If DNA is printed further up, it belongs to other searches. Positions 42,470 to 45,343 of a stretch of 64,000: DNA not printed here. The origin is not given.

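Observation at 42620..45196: Solitary SF1 helicase fused to a HEPN-type (DUF4145-like) module and an unassigned C-terminal domain: candidate single-gene defence or RNA-targeting system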

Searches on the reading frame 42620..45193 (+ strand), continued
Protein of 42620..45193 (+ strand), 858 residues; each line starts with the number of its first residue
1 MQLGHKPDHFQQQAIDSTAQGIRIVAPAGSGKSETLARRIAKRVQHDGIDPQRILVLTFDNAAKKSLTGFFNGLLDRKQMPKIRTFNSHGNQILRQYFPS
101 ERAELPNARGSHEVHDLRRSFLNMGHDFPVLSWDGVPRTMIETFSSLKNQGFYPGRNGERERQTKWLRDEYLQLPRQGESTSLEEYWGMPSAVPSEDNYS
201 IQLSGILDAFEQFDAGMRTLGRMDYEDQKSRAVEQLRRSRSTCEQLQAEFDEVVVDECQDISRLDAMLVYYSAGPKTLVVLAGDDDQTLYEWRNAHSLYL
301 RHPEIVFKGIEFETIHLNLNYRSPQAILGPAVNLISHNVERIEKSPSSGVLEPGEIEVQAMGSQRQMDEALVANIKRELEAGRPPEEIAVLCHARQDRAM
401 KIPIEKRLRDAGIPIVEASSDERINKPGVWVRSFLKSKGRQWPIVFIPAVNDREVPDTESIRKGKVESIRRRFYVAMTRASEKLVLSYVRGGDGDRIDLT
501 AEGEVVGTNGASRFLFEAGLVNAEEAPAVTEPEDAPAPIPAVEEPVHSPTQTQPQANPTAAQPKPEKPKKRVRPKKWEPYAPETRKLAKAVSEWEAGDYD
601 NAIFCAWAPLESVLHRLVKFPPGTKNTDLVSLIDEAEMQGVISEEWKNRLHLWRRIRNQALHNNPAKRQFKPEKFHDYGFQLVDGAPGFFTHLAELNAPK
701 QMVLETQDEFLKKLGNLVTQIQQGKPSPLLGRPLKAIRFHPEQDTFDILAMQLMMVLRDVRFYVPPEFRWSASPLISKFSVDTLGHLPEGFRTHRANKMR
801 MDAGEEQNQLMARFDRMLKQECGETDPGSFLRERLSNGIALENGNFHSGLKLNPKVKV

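Call 14: find_encoding_contigs(protein=P0030, flank=8000, max_places=2)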
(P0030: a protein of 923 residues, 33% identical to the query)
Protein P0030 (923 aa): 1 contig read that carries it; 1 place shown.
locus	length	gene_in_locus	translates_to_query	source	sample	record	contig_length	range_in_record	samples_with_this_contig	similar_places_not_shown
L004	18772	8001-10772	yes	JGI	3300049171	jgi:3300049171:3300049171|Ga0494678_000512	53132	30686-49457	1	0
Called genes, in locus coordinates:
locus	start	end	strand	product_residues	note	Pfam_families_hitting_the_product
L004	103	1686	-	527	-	PF01565:FAD_binding_4, PF08031:BBE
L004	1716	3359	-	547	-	PF07732:Cu-oxidase_3, PF00394:Cu-oxidase, PF07731:Cu-oxidase_2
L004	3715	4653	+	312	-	PF00701:DHDPS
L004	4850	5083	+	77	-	PF04014:MazE_antitoxin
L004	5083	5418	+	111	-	PF02452:PemK_toxin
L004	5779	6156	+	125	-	PF02311:AraC_binding (weak), PF07883:Cupin_2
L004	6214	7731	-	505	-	PF04542:Sigma70_r2, PF04545:Sigma70_r4 (weak), PF08281:Sigma70_r4_2, PF00006:ATP-synt_ab (faint)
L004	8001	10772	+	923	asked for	PF00580:UvrD-helicase, PF13245:AAA_19, PF13361:UvrD_C, PF13538:UvrD_C_2 (weak)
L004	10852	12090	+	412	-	-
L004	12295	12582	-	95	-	-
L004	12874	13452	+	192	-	-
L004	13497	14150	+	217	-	PF00578:AhpC-TSA, PF08534:Redoxin, PF00085:Thioredoxin, PF13905:Thioredoxin_8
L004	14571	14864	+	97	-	-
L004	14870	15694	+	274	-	PF21948:LplA-B_cat, PF03099:BPL_LplA_LipB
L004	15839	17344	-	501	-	PF07992:Pyr_redox_2 (faint), PF00890:FAD_binding_2 (weak), PF01266:DAO, PF01593:Amino_oxidase, PF13450:NAD_binding_8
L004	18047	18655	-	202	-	PF13302:Acetyltransf_3, PF00583:Acetyltransf_1, PF13420:Acetyltransf_4, PF13523:Acetyltransf_8 (weak)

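Call 15: find_encoding_contigs(protein=P0024, flank=8000, max_places=2)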
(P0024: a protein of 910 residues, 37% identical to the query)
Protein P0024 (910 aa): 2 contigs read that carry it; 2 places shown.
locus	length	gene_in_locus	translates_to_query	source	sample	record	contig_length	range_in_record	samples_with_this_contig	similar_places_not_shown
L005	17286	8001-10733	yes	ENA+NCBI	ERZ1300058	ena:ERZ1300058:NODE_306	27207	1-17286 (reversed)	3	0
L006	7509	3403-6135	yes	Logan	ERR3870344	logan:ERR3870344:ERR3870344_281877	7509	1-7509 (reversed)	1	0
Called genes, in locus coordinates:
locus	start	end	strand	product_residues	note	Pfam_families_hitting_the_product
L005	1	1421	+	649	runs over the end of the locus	PF00496:SBP_bac_5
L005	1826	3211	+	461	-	PF03951:Gln-synt_N, PF00120:Gln-synt_C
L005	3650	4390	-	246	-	PF00557:Peptidase_M24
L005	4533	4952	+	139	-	PF12680:SnoaL_2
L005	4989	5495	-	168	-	PF13548:DUF4126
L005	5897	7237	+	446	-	PF01547:SBP_bac_1, PF13416:SBP_bac_8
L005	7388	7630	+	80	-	-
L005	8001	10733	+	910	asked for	PF00580:UvrD-helicase, PF01443:Viral_helicase1 (faint), PF13245:AAA_19, PF13361:UvrD_C (weak), PF13538:UvrD_C_2 (faint), PF13361:UvrD_C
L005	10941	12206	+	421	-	-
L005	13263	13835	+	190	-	-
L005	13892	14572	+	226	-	PF00578:AhpC-TSA, PF08534:Redoxin, PF00085:Thioredoxin, PF13098:Thioredoxin_2 (weak), PF13905:Thioredoxin_8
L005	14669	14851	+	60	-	-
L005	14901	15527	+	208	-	-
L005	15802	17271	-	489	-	PF23854:DUF7217 (faint), PF02203:TarH (weak)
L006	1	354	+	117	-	?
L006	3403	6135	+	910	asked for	PF00580:UvrD-helicase, PF01443:Viral_helicase1 (faint), PF13245:AAA_19, PF13361:UvrD_C (weak), PF13538:UvrD_C_2 (faint), PF13361:UvrD_C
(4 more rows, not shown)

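Call 16: find_encoding_contigs(protein=P0026, flank=8000, max_places=2)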
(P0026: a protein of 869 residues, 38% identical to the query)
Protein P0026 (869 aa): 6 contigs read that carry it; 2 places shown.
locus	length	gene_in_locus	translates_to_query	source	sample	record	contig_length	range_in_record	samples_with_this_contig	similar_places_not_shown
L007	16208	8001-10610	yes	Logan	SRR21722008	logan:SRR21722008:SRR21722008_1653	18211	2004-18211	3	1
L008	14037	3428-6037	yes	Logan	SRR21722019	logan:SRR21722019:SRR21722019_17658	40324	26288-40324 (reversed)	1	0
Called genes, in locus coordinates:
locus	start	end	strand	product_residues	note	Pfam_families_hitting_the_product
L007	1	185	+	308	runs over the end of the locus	PF00701:DHDPS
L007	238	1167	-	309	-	PF01063:Aminotran_4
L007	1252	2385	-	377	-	PF07690:MFS_1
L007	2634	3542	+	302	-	-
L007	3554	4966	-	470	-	PF03951:Gln-synt_N, PF00120:Gln-synt_C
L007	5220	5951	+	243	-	PF02308:MgtC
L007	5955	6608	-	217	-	PF05988:DUF899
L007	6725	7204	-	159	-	PF12867:DinB_2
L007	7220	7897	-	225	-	PF01209:Ubie_methyltran, PF13489:Methyltransf_23, PF13847:Methyltransf_31, PF08241:Methyltransf_11, PF08242:Methyltransf_12, PF13649:Methyltransf_25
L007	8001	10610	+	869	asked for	PF00580:UvrD-helicase, PF01443:Viral_helicase1 (faint), PF13245:AAA_19, PF13604:AAA_30 (faint), PF13361:UvrD_C, PF13538:UvrD_C_2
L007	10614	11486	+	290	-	-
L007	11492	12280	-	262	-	PF00702:Hydrolase, PF13419:HAD_2, PF13242:Hydrolase_like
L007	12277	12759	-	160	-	PF02639:DUF188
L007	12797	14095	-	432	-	PF00753:Lactamase_B, PF00293:NUDIX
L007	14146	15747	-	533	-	PF03816:LytR_cpsA_psr, PF13399:LytR_C (weak)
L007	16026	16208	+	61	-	?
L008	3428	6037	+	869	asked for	PF00580:UvrD-helicase, PF01443:Viral_helicase1 (faint), PF13245:AAA_19, PF13604:AAA_30 (faint), PF13361:UvrD_C, PF13538:UvrD_C_2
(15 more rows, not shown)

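Call 17: find_encoding_contigs(protein=P0036, flank=8000, max_places=2)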
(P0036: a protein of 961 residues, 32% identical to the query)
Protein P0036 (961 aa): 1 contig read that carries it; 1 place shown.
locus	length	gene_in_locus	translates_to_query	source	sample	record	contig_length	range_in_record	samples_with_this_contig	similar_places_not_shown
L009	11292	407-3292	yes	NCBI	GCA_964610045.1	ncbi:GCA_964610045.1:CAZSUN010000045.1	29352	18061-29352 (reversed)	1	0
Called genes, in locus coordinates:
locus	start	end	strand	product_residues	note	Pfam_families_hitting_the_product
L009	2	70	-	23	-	?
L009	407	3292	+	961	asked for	PF00580:UvrD-helicase, PF13245:AAA_19, PF13361:UvrD_C, PF13538:UvrD_C_2 (weak)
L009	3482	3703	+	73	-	-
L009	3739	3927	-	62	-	-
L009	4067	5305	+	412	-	-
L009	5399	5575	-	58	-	-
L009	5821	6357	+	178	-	-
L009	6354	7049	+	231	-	PF08534:Redoxin, PF00578:AhpC-TSA, PF00085:Thioredoxin (weak), PF13905:Thioredoxin_8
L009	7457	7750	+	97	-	-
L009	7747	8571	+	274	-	PF21948:LplA-B_cat, PF03099:BPL_LplA_LipB (weak)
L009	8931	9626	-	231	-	PF13302:Acetyltransf_3, PF13420:Acetyltransf_4, PF00583:Acetyltransf_1, PF13523:Acetyltransf_8 (weak)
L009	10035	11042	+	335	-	PF02401:LYTB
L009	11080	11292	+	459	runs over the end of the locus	PF01522:Polysacc_deac_1 (weak)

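Call 46: search_protein_families(library=pfam, proteins=[P0040, P0041, P0042, P0044, P0045, P0046, P0047, P0050, P0053, P0057], max_evalue=0.1)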
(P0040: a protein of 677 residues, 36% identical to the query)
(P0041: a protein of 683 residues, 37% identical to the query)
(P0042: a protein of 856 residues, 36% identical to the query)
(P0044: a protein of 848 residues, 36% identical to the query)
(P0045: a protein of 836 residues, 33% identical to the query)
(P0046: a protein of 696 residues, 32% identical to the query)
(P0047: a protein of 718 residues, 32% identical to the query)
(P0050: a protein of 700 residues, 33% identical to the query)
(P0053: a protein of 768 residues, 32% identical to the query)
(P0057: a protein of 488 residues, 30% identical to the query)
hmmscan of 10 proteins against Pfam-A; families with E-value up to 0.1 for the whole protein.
P0040 (677 aa): 10 families
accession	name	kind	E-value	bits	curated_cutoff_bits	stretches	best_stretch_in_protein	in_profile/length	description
PF00580.27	UvrD-helicase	-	1.3e-38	133.7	23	1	17-282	4-264/271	UvrD/REP helicase N-terminal domain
PF13361.12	UvrD_C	-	2.2e-29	103.4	25.6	2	536-617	264-345/350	UvrD-like helicase C-terminal domain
PF13245.12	AAA_19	-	4e-12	46.9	25.1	1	25-274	10-134/134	AAA domain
PF13538.12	UvrD_C_2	-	1.1e-09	38.4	27.4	1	562-617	5-51/52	UvrD-like helicase C-terminal domain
PF01443.25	Viral_helicase1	-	8e-05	23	21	0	546-617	168-226/228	Viral superfamily 1 RNA helicase core domain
PF13173.12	AAA_14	-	0.0051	17.3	27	0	204-264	34-97/129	AAA domain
PF13087.12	AAA_12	-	0.018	15.1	27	0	551-617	131-190/195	AAA domain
PF00270.35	DEAD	-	0.021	15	26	1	16-63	2-51/167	DEAD/DEAH box helicase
PF13604.12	AAA_30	-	0.058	13.6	27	0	26-45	17-37/191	AAA domain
PF02650.20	HTH_WhiA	-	0.096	13.6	27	0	325-374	15-64/84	WhiA C-terminal HTH domain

P0041 (683 aa): 8 families
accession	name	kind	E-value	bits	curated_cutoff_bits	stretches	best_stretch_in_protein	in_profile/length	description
PF00580.27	UvrD-helicase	-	3.6e-37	129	23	1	17-285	3-263/271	UvrD/REP helicase N-terminal domain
PF13361.12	UvrD_C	-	7.8e-28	98.3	25.6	2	556-621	281-345/350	UvrD-like helicase C-terminal domain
PF13245.12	AAA_19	-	3.1e-13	50.5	25.1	1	25-278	9-134/134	AAA domain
PF13538.12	UvrD_C_2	-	6.6e-10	39.1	27.4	1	566-621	5-51/52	UvrD-like helicase C-terminal domain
PF01443.25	Viral_helicase1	-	0.00072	19.9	21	0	567-621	181-226/228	Viral superfamily 1 RNA helicase core domain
PF13604.12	AAA_30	-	0.02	15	27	0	17-45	4-36/191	AAA domain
PF13087.12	AAA_12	-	0.049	13.6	27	0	552-621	126-190/195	AAA domain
PF02650.20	HTH_WhiA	-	0.095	13.6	27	0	328-378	14-64/84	WhiA C-terminal HTH domain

P0042 (856 aa): 8 families
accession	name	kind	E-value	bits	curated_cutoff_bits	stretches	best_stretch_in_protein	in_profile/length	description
PF00580.27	UvrD-helicase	-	1.5e-37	130.2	23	1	17-289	3-270/271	UvrD/REP helicase N-terminal domain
PF13361.12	UvrD_C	-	2.6e-26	93.3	25.6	2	558-618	285-345/350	UvrD-like helicase C-terminal domain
PF13245.12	AAA_19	-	1.1e-14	55.2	25.1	1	24-275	8-134/134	AAA domain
PF13538.12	UvrD_C_2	-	7.7e-10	38.9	27.4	1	560-618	2-51/52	UvrD-like helicase C-terminal domain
PF01443.25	Viral_helicase1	-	0.0014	18.9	21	0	559-618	176-226/228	Viral superfamily 1 RNA helicase core domain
PF13604.12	AAA_30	-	0.0042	17.3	27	0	221-269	81-127/191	AAA domain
PF00270.35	DEAD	-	0.025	14.7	26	1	17-64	2-51/167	DEAD/DEAH box helicase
PF13087.12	AAA_12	-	0.033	14.2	27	0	559-618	138-190/195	AAA domain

P0044 (848 aa): 8 families
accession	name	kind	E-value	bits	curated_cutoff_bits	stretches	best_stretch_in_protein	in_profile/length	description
PF00580.27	UvrD-helicase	-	5.6e-39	134.9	23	1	22-285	4-262/271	UvrD/REP helicase N-terminal domain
PF13361.12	UvrD_C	-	2.2e-32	113.3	25.6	2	517-625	236-348/350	UvrD-like helicase C-terminal domain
PF13245.12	AAA_19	-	1.3e-13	51.7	25.1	1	29-279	9-134/134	AAA domain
PF13538.12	UvrD_C_2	-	7.1e-09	35.8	27.4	1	565-622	2-51/52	UvrD-like helicase C-terminal domain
PF13604.12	AAA_30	-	0.0003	21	27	1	32-88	19-72/191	AAA domain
PF00270.35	DEAD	-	0.036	14.2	26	1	21-68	2-51/167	DEAD/DEAH box helicase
PF13401.12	AAA_22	-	0.04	14.7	27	0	33-109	7-81/130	AAA domain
PF13087.12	AAA_12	-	0.085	12.8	27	0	554-622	126-190/195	AAA domain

P0045 (836 aa): 6 families
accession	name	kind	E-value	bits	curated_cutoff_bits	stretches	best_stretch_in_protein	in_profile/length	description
PF00580.27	UvrD-helicase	-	1.8e-41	143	23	1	14-287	3-270/271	UvrD/REP helicase N-terminal domain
PF13361.12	UvrD_C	-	7e-31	108.3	25.6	2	517-621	238-349/350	UvrD-like helicase C-terminal domain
PF13245.12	AAA_19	-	2.9e-15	57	25.1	1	18-273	4-134/134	AAA domain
PF13538.12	UvrD_C_2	-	2e-07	31.2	27.4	1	562-616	4-50/52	UvrD-like helicase C-terminal domain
PF13604.12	AAA_30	-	6.9e-06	26.4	27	1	25-91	19-79/191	AAA domain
PF13087.12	AAA_12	-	0.012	15.6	27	0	556-616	138-189/195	AAA domain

P0046 (696 aa): 7 families
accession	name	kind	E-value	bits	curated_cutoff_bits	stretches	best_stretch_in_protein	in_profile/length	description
PF00580.27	UvrD-helicase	-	1.2e-40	140.3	23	1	51-341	3-268/271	UvrD/REP helicase N-terminal domain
PF13361.12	UvrD_C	-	1.8e-30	107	25.6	2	611-676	278-348/350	UvrD-like helicase C-terminal domain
PF13245.12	AAA_19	-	5.5e-15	56.2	25.1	1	55-329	3-134/134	AAA domain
PF13538.12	UvrD_C_2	-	1.4e-07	31.7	27.4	1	622-673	4-51/52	UvrD-like helicase C-terminal domain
PF01443.25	Viral_helicase1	-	0.0035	17.6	21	0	618-673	175-226/228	Viral superfamily 1 RNA helicase core domain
PF13604.12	AAA_30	-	0.005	17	27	0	54-114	11-68/191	AAA domain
PF13087.12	AAA_12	-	0.021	14.8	27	0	602-673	126-190/195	AAA domain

P0047 (718 aa): 6 families
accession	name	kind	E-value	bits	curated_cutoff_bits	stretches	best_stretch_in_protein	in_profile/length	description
PF00580.27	UvrD-helicase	-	4.8e-42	145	23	1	55-348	3-269/271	UvrD/REP helicase N-terminal domain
PF13361.12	UvrD_C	-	1.3e-32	114.1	25.6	2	610-683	271-348/350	UvrD-like helicase C-terminal domain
PF13245.12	AAA_19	-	1.1e-15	58.4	25.1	1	63-335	9-134/134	AAA domain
PF13538.12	UvrD_C_2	-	5.8e-08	32.9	27.4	1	627-680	2-51/52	UvrD-like helicase C-terminal domain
PF01443.25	Viral_helicase1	-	0.0029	17.9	21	0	622-679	172-225/228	Viral superfamily 1 RNA helicase core domain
PF13604.12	AAA_30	-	0.013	15.7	27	1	64-123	17-73/191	AAA domain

P0050 (700 aa): 7 families
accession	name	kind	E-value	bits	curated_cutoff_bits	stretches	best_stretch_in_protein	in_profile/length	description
PF00580.27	UvrD-helicase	-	8.9e-45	153.9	23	1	52-339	3-269/271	UvrD/REP helicase N-terminal domain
PF13361.12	UvrD_C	-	3e-33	116.1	25.6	2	611-681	280-349/350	UvrD-like helicase C-terminal domain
PF13245.12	AAA_19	-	1.1e-16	61.6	25.1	1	58-326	5-134/134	AAA domain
PF13538.12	UvrD_C_2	-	5.2e-07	29.9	27.4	1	623-677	6-51/52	UvrD-like helicase C-terminal domain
PF01443.25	Viral_helicase1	-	0.0011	19.3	21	0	649-677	207-226/228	Viral superfamily 1 RNA helicase core domain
PF00270.35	DEAD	-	0.0052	17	26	0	52-99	2-51/167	DEAD/DEAH box helicase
PF13604.12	AAA_30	-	0.0054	16.9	27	0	55-115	11-68/191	AAA domain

P0053 (768 aa): 10 families
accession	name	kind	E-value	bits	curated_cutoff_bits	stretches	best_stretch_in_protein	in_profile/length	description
PF00580.27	UvrD-helicase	-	8.8e-44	150.6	23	1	125-413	4-269/271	UvrD/REP helicase N-terminal domain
PF13361.12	UvrD_C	-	1.9e-28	100.4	25.6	2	666-748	264-348/350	UvrD-like helicase C-terminal domain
PF13245.12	AAA_19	-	6.6e-15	55.9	25.1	1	130-400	5-134/134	AAA domain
PF13538.12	UvrD_C_2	-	1.1e-07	32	27.4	1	694-745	4-51/52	UvrD-like helicase C-terminal domain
PF01443.25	Viral_helicase1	-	3.3e-05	24.3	21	0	677-745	162-226/228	Viral superfamily 1 RNA helicase core domain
PF13604.12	AAA_30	-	0.00093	19.4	27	0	127-188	11-69/191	AAA domain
PF20270.3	CATRA-C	-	0.0094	17.1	24.6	1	593-680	57-137/137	CASPASE and TPR Repeat-Associated C-terminal domain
PF21445.3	ADDB_N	-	0.017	14.8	26.6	0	312-387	159-227/290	ADDB, N-terminal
PF13087.12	AAA_12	-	0.055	13.5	27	0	672-745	124-190/195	AAA domain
PF13401.12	AAA_22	-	0.067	13.9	27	0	141-203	12-72/130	AAA domain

P0057 (488 aa): 7 families
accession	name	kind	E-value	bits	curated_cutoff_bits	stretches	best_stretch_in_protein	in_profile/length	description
PF00580.27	UvrD-helicase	-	2.2e-41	142.8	23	1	3-274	10-266/271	UvrD/REP helicase N-terminal domain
PF13361.12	UvrD_C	-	1e-28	101.2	25.6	2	409-467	285-348/350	UvrD-like helicase C-terminal domain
PF13245.12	AAA_19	-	1e-16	61.7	25.1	1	5-264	10-134/134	AAA domain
PF13538.12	UvrD_C_2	-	1.2e-10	41.5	27.4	1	412-464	3-51/52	UvrD-like helicase C-terminal domain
PF13604.12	AAA_30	-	0.00056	20.1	27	0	2-59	14-68/191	AAA domain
PF01443.25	Viral_helicase1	-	0.0037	17.5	21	0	413-463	179-225/228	Viral superfamily 1 RNA helicase core domain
PF13401.12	AAA_22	-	0.014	16.2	27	0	4-108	3-79/130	AAA domain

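Call 62: search_protein_families(library=ncbifam, proteins=[L003:11335-12207:+, L004:10852-12087:+], max_evalue=0.01)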
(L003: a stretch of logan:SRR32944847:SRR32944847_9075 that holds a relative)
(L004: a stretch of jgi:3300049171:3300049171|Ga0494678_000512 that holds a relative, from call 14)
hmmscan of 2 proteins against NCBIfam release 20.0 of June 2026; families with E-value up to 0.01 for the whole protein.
L003:11335-12207:+ (291 aa): 0 families

L004:10852-12087:+ (412 aa): 0 families

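Call 63: search_protein_families(library=pfam, proteins=[L003:11335-12207:+, L004:10852-12087:+, L007:10614-11483:+], max_evalue=1)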
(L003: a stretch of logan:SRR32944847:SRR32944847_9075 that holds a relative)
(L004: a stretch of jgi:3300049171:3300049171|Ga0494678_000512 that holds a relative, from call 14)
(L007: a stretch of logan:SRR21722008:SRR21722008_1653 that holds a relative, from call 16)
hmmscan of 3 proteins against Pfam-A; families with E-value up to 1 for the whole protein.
L003:11335-12207:+ (291 aa): 1 family
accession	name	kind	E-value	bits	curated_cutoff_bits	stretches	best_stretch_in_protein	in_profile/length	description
PF13646.12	HEAT_2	-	0.0074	17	27.7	1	27-106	3-73/88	HEAT repeats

L004:10852-12087:+ (412 aa): 2 families
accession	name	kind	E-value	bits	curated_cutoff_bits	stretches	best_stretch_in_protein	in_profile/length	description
PF05960.17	DUF885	-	0.0024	18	32.4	1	204-242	356-392/532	Bacterial protein of unknown function (DUF885)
PF07417.17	Crl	-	0.045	14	27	1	358-406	66-115/128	Sigma factor-binding transcriptional regulator Crl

L007:10614-11483:+ (290 aa): 1 family
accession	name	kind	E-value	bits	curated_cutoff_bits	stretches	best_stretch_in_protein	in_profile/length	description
PF13646.12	HEAT_2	-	0.038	14.7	27.7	1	26-99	3-67/88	HEAT repeats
